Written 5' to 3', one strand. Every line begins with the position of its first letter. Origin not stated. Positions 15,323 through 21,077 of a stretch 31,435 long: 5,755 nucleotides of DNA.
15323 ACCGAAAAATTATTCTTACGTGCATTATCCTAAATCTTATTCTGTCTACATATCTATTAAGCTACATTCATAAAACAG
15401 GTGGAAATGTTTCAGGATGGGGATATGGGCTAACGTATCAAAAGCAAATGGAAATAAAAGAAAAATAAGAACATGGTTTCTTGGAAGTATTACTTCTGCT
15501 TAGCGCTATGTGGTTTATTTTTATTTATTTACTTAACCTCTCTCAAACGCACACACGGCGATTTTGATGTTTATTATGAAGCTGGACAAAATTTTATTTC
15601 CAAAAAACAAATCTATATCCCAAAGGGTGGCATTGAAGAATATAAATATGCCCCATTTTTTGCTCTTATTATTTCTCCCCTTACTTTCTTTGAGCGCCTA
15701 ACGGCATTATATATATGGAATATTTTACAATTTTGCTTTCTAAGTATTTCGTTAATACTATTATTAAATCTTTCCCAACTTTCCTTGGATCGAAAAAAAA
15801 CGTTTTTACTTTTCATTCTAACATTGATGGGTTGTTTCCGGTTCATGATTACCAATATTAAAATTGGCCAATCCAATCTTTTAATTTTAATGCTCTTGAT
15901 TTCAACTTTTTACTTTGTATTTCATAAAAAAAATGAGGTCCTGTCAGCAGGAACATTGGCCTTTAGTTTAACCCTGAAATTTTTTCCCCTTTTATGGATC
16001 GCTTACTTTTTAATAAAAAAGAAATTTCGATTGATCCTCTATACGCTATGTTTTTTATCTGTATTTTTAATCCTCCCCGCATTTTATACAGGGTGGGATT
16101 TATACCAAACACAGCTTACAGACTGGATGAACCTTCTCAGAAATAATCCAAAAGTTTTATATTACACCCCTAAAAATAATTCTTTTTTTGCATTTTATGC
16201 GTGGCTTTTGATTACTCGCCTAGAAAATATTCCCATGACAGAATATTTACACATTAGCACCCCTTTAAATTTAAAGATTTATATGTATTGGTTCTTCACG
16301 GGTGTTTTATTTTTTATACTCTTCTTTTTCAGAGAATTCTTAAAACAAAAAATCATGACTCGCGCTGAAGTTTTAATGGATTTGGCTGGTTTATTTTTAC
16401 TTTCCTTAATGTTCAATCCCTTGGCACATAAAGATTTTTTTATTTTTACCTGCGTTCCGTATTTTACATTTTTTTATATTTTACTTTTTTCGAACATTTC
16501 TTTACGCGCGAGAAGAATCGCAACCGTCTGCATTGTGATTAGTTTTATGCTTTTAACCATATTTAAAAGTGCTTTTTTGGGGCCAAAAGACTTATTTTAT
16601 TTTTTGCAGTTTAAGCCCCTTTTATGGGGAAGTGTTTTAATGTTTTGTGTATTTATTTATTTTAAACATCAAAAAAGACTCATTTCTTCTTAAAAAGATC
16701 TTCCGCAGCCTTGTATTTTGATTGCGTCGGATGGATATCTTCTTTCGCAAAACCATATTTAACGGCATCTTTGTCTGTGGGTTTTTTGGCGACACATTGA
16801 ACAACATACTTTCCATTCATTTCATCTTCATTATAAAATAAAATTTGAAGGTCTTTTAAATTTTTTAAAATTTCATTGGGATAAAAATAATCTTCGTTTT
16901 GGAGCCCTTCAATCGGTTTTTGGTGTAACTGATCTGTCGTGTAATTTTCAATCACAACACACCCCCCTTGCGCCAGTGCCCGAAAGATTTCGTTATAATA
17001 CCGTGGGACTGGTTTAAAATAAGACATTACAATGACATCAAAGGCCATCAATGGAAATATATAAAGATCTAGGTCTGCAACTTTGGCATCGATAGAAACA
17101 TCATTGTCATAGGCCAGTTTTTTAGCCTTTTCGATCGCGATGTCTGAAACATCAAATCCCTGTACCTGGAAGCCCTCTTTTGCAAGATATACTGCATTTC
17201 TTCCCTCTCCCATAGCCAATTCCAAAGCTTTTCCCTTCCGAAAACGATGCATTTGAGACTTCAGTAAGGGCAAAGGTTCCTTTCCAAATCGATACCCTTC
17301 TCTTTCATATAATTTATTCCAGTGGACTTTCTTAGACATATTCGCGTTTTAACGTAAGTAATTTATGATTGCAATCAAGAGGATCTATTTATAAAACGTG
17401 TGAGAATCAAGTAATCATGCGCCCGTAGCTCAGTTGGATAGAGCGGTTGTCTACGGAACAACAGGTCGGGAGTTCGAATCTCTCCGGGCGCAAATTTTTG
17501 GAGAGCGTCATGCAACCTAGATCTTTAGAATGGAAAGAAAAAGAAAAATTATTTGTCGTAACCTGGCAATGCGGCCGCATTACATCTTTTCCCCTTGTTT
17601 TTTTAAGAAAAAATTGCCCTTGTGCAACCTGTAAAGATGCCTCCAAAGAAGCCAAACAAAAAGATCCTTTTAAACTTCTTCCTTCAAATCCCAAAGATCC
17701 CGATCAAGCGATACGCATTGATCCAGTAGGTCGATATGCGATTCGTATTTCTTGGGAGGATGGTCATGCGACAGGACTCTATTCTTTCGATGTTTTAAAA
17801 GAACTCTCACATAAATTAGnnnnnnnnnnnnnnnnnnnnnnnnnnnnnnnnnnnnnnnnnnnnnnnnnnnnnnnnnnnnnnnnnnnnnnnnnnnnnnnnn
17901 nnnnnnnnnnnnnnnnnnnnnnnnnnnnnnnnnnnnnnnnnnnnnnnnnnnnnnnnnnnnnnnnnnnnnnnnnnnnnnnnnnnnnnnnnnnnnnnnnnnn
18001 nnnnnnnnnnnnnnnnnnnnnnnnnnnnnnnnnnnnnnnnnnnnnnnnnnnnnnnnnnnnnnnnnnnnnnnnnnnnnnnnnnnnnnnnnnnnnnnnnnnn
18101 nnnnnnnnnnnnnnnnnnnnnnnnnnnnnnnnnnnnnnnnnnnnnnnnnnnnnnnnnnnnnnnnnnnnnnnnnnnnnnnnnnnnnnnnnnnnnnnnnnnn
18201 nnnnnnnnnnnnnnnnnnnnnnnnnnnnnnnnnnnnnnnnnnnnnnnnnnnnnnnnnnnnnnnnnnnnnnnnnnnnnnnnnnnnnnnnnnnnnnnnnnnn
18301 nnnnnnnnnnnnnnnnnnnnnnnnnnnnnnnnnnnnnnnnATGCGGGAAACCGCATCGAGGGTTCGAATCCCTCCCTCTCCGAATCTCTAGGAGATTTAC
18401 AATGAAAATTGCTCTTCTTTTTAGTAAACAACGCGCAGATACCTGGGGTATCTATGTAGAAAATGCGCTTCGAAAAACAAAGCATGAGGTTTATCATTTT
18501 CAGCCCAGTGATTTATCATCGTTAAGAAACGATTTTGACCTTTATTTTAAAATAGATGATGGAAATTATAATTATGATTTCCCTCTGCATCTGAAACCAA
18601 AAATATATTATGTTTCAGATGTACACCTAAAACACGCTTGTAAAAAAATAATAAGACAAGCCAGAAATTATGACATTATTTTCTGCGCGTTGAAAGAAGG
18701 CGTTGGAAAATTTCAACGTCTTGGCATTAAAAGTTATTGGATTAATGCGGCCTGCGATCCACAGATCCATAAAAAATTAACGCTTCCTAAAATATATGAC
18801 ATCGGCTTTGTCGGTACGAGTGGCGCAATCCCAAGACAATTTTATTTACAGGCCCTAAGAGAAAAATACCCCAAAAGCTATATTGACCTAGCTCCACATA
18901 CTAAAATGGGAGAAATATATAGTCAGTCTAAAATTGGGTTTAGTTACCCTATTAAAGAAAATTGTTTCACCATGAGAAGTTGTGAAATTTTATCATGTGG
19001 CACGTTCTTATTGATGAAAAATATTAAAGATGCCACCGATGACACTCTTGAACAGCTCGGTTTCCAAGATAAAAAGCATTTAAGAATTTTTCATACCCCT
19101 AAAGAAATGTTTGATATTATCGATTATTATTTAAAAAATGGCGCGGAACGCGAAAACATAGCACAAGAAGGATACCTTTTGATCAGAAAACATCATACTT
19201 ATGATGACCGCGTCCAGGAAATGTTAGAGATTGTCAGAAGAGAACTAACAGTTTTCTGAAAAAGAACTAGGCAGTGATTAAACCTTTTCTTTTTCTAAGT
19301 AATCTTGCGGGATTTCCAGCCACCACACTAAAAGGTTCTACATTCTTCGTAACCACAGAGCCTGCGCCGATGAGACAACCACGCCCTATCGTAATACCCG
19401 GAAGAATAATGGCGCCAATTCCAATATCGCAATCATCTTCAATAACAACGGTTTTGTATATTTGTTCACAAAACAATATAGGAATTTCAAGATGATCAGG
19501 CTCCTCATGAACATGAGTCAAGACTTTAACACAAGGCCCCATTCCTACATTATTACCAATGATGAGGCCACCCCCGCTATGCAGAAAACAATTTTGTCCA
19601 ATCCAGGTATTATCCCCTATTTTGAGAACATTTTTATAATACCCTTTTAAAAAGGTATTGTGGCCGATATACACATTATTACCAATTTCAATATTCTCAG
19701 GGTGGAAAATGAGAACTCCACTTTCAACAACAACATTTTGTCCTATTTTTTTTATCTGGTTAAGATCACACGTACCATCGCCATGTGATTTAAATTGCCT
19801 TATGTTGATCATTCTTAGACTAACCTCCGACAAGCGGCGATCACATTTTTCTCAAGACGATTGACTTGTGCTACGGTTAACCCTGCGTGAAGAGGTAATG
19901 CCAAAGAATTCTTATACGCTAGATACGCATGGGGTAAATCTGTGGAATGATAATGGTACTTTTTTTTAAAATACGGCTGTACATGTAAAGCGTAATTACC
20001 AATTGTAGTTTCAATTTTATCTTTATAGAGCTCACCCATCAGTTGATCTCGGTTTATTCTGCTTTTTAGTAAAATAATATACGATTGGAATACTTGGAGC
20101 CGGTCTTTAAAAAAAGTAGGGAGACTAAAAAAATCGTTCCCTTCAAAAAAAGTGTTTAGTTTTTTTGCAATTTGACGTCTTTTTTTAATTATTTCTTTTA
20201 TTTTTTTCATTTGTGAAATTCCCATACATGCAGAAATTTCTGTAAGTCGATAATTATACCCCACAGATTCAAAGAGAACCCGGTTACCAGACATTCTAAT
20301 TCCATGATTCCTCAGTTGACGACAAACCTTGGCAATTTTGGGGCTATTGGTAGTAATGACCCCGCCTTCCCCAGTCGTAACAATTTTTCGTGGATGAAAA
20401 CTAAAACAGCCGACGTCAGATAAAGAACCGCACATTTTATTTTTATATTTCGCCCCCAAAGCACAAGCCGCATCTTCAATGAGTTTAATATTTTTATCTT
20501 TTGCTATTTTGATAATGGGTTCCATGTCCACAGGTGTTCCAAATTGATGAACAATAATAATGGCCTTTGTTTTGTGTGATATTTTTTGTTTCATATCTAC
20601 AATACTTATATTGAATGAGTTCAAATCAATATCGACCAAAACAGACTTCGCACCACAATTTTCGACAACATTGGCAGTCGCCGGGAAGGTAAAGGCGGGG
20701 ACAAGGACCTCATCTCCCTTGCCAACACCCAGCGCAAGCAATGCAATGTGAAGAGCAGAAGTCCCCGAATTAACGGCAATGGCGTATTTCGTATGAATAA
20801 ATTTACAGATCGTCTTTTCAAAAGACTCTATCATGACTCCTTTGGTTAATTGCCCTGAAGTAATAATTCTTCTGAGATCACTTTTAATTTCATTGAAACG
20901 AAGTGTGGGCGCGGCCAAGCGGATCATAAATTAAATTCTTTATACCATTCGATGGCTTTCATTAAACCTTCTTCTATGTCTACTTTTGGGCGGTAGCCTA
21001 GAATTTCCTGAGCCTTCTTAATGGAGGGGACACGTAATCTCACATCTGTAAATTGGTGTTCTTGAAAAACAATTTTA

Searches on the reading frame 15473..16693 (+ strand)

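Call 4: search_protein_families(library=pfam, proteins=[window:15473-16693:+])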
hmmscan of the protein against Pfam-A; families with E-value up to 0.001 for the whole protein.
window:15473-16693:+ (406 aa): 1 family
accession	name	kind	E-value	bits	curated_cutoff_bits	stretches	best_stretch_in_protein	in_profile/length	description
PF09594.16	GT87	-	5.1e-18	66.1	25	1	57-265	1-191/237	Glycosyltransferase family 87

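Call 5: search_protein_families(library=ncbifam, proteins=[window:15473-16693:+])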
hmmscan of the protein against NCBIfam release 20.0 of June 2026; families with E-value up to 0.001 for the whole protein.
window:15473-16693:+ (406 aa): 0 families

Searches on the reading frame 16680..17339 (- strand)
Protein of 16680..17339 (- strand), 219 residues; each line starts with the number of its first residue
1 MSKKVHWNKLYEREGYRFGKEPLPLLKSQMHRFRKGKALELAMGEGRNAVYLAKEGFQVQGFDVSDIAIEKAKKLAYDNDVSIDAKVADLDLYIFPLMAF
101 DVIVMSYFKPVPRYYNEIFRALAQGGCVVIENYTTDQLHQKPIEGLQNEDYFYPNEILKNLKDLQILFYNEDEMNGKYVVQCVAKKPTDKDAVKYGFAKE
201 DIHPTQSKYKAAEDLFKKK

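Call 4: search_protein_families(library=pfam, proteins=[window:16680-17339:-])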
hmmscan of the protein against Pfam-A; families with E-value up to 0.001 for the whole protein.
window:16680-17339:- (219 aa): 6 families
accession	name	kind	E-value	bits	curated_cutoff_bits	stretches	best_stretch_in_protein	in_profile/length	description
PF13649.12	Methyltransf_25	-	3.5e-12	47.3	27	1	39-126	2-97/97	Methyltransferase domain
PF08241.18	Methyltransf_11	-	1.3e-09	38.9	21.2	1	39-130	1-95/95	Methyltransferase domain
PF13847.12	Methyltransf_31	-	1.1e-08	35.3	27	1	37-144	6-123/145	Methyltransferase domain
PF13489.12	Methyltransf_23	-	1.7e-08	34.8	27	1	32-142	20-128/164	Methyltransferase domain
PF03848.20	TehB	-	1.9e-07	31.2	20.4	1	33-172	29-171/193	Tellurite resistance protein TehB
PF08242.18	Methyltransf_12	-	1.2e-05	26.4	30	1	39-127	1-97/98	Methyltransferase domain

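Call 5: search_protein_families(library=ncbifam, proteins=[window:16680-17339:-])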
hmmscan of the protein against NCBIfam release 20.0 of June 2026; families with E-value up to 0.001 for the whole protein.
window:16680-17339:- (219 aa): 12 families
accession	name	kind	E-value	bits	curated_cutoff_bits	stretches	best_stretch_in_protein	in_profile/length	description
NF045649.1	2X_seleno_MduS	exception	6.9e-13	48.3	380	1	2-101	6-111/338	methyltransferase domain-containing selenoprotein MduS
NF008992.0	PRK12335.1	equivalog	1.2e-10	41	303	1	29-104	117-191/289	SAM-dependent methyltransferase TehB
TIGR00477.1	tehB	equivalog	4.1e-08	32.8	219.5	1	34-96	73-135/238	tellurite resistance methyltransferase TehB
NF008405.0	PRK11207.1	equivalog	6.5e-08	32.3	218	1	30-95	26-92/198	tellurite resistance methyltransferase TehB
NF011529.0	PRK14968.1-3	equivalog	4.1e-07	29.6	162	1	25-105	25-104/198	putative methyltransferase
NF041820.1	daptide_MTase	equivalog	1.2e-05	24.9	175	1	32-140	34-152/243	daptide-type RiPP biosynthesis methyltransferase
NF001244.0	PRK00216.1-5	equivalog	2.8e-05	23.5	216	1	29-162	43-180/236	bifunctional demethylmenaquinone methyltransferase/2-methoxy-6-polyprenyl-1,4-benzoquinol methylase UbiE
TIGR01934.1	MenG_MenH_UbiE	subfamily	3.6e-05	23.2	158.35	1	29-190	34-192/223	ubiquinone/menaquinone biosynthesis methyltransferase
NF043040.1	corrin_prot_MT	hypoth_equivalog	8.2e-05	22.1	180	1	34-130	41-147/216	corrinoid protein-associated methyltransferase CpaM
TIGR01983.1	UbiG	equivalog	0.00012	21.5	102.95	1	29-106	44-123/228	bifunctional 2-polyprenyl-6-hydroxyphenol methylase/3-demethylubiquinol 3-O-methyltransferase UbiG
NF045882.1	PLipidMtase_Leg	equivalog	0.00021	21.1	390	1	36-111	44-120/207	phospholipid N-methyltransferase PmtA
TIGR04345.1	ovoA_Cterm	equivalog_domain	0.00025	20.6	170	1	24-79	31-86/242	putative 4-mercaptohistidine N1-methyltransferase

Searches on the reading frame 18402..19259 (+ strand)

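Call 53: search_protein_families(library=pfam, proteins=[window:18402-19259:+])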
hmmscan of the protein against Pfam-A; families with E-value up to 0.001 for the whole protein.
window:18402-19259:+ (285 aa): 1 family
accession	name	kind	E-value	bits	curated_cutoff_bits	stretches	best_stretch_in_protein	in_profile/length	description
PF13524.12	Glyco_trans_1_2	-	5.7e-20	72.2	25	1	159-276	30-144/144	Glycosyl transferase-like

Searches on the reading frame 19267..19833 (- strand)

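Call 53: search_protein_families(library=pfam, proteins=[window:19267-19833:-])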
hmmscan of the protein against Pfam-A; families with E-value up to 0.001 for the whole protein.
window:19267-19833:- (188 aa): 3 families
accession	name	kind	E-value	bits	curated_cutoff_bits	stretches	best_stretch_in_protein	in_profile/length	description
PF00132.30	Hexapep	-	2.3e-16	59.1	27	1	129-163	2-36/36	Bacterial transferase hexapeptide (six repeats)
PF14602.12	Hexapep_2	-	2.6e-13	49.9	27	1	129-163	2-34/34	Hexapeptide repeat of succinyl-transferase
PF25084.1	LbH_EIF2B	-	2.7e-08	34.2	54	0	125-165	58-97/105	EIF2B subunit epsilon LbH domain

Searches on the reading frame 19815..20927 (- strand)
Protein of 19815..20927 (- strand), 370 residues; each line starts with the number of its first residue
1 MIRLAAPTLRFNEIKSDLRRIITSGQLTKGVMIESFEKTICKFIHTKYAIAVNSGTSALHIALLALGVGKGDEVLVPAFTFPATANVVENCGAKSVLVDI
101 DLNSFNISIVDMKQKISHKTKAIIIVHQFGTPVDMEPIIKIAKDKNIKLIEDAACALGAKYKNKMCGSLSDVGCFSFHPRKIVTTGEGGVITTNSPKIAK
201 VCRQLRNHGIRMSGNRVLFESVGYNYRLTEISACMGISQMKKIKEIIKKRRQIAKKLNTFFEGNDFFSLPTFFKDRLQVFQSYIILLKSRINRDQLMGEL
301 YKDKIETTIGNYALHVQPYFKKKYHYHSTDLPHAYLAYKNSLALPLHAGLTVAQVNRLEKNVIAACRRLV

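Call 53: search_protein_families(library=pfam, proteins=[window:19815-20927:-])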
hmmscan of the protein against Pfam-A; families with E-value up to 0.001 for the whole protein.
window:19815-20927:- (370 aa): 5 families
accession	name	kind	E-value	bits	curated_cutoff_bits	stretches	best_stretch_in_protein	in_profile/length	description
PF01041.23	DegT_DnrJ_EryC1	-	6.5e-114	381.3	19.8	1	13-358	6-355/360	DegT/DnrJ/EryC1/StrS aminotransferase family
PF00155.27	Aminotran_1_2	-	1e-10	41.8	19.7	1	32-125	43-152/361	Aminotransferase class I and II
PF01053.26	Cys_Met_Meta_PP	-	1.6e-09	37.3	27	1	34-157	55-178/381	Cys/Met metabolism PLP-dependent enzyme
PF01212.27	Beta_elim_lyase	-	5e-07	29.8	27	1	34-261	35-265/288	Beta-eliminating lyase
PF00266.25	Aminotran_5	-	6.7e-07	29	21.5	1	32-158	44-181/371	Aminotransferase class-V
